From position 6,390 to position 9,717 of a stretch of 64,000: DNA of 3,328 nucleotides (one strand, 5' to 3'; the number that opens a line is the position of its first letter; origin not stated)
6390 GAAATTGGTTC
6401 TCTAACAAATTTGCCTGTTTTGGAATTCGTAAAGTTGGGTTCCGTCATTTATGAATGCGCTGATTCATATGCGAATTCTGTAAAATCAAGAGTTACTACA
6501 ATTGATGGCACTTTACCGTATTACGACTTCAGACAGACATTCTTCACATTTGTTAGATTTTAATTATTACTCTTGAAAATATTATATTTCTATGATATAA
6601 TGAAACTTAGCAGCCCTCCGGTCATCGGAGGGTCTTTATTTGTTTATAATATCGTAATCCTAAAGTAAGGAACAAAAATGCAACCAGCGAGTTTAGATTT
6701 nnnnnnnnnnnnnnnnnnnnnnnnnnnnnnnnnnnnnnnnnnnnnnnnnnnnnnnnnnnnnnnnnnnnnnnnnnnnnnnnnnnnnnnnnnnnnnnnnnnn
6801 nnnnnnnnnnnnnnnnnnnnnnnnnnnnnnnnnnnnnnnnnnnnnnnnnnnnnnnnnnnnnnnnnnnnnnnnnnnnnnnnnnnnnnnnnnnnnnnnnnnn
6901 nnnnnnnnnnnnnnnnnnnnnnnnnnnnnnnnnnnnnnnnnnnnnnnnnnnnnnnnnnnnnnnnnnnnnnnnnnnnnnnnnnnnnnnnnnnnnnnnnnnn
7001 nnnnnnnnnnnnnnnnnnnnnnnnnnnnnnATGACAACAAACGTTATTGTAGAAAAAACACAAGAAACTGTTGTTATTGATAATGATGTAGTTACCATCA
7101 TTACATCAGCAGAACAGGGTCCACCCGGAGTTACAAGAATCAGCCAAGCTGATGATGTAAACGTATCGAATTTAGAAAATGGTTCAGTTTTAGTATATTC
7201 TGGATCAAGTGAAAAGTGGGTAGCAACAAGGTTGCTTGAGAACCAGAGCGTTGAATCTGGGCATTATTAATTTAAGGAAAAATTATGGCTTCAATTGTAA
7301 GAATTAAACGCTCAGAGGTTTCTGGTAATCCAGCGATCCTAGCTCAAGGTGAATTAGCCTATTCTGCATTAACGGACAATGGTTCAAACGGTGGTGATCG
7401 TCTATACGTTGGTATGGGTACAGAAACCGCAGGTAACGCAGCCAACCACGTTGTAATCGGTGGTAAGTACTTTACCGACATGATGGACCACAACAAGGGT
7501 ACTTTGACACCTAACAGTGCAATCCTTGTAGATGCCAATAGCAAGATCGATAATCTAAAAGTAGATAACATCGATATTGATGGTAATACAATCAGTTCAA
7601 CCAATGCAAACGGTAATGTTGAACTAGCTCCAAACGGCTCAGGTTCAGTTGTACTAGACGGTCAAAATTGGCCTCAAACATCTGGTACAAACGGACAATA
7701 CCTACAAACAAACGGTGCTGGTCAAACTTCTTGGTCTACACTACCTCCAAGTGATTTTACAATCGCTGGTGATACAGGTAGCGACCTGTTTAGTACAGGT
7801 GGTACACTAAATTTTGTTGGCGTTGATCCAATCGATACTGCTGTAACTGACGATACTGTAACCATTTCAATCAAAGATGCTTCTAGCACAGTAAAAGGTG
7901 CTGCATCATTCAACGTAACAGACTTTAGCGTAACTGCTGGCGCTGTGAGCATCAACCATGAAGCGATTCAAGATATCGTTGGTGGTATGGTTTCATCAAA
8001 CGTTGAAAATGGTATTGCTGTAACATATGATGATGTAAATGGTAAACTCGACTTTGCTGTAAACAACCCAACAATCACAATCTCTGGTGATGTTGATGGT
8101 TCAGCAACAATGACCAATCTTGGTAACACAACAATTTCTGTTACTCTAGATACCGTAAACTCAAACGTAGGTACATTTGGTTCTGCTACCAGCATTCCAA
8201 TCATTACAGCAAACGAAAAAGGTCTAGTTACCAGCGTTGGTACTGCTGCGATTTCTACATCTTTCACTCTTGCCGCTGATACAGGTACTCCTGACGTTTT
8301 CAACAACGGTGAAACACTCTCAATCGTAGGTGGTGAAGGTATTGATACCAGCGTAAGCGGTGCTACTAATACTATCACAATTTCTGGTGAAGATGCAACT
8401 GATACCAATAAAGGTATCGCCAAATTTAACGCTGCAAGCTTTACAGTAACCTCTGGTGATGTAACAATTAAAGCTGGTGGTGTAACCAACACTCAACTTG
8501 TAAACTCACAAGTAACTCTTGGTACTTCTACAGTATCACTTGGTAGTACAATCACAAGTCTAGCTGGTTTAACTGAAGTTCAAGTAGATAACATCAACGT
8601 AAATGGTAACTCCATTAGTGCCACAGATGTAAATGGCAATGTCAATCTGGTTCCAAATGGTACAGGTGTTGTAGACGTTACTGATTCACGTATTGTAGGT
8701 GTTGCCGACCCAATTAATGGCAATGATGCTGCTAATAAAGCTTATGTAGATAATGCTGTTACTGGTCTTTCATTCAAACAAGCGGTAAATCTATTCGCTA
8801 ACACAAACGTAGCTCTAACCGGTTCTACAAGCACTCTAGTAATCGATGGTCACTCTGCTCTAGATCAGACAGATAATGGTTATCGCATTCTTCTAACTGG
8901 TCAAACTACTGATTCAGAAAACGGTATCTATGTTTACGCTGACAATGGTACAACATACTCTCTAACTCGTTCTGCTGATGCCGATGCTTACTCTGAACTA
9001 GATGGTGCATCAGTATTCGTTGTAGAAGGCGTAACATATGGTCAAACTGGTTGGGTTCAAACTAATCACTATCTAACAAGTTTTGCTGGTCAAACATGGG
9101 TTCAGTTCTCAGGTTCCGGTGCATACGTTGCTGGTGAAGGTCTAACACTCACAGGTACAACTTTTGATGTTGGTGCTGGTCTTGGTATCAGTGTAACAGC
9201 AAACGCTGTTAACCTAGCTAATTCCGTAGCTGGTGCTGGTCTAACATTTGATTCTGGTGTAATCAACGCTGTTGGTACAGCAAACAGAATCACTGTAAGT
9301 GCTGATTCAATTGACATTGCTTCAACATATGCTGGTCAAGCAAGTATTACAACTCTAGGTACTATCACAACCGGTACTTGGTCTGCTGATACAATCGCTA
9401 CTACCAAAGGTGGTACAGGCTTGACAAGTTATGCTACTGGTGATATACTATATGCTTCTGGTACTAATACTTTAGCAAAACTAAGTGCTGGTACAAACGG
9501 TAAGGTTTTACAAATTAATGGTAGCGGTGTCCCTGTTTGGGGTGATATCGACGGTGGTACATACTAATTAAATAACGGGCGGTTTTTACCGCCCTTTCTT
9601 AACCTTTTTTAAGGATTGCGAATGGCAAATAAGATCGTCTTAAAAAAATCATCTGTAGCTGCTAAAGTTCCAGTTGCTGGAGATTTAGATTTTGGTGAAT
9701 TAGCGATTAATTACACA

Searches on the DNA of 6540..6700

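Call 63: search_rna_families(source=window, start=6540, end=6700, threshold=evalue, max_evalue=10)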
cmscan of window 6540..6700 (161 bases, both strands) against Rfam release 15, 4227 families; matches with E-value up to 10: 8.
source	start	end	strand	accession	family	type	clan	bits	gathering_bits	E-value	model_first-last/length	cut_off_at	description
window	6576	6650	+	RF02732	JA04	Gene; sRNA;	-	24.6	81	0.084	1-81/81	no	Aggregatibacter sRNA JA04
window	6574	6609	+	RF02584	KRAS_3UTR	Cis-reg;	-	19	49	5.2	1-49/49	no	KRAS 3' UTR cis-regulatory element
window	6567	6645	+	RF02371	PyrG_leader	Cis-reg; leader;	-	17.1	65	4.4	1-78/78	no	PyrG leader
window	6558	6639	+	RF01401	rseX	Gene; sRNA;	-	16.4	50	8.5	1-94/94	no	rseX Hfq binding RNA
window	6547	6640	+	RF02845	Ref1C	Gene; sRNA;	-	15.7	90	5.1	1-131/131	no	Enterococcus sRNA 1C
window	6578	6639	+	RF02270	nse_sRNA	Gene;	-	14.9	75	3.3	1-73/73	no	Neisseria sigma-E sRNA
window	6572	6641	+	RF01859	Phe_leader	Cis-reg; leader;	-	14.5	55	3.9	1-125/125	no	Phenylalanine leader peptide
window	6577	6651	-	RF02972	engA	Cis-reg;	-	12.8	46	2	1-101/101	no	engA RNA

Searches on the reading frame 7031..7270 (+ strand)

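Call 38: search_protein_families(library=phrogs, proteins=[window:7031-7270:+], max_evalue=0.01)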
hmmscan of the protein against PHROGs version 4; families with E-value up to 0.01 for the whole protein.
window:7031-7270:+ (79 aa): 5 families
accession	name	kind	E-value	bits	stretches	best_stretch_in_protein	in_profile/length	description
phrog_13853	-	unknown function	9.3e-10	39.6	1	16-71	10-63/151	-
phrog_9627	-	unknown function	0.0017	17.7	1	33-66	460-493/676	-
phrog_4120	-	tail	0.0033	17.5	1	25-67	159-206/360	minor tail protein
phrog_24501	-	unknown function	0.0047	18.4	1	33-68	72-107/117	-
phrog_29752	-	unknown function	0.0089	16.8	1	36-68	52-84/195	-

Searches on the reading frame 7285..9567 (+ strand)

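Call 11: search_protein_families(library=phrogs, proteins=[window:7285-9567:+])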
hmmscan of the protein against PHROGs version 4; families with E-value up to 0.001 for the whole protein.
window:7285-9567:+ (760 aa): 3 families
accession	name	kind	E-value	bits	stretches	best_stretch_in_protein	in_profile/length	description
phrog_30390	-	unknown function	1.7e-49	170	3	522-653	545-691/766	-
phrog_15769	-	unknown function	5.1e-29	102.4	1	1-419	1-365/560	-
phrog_2647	-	head and packaging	1.6e-26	94.2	1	460-649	76-264/336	head decoration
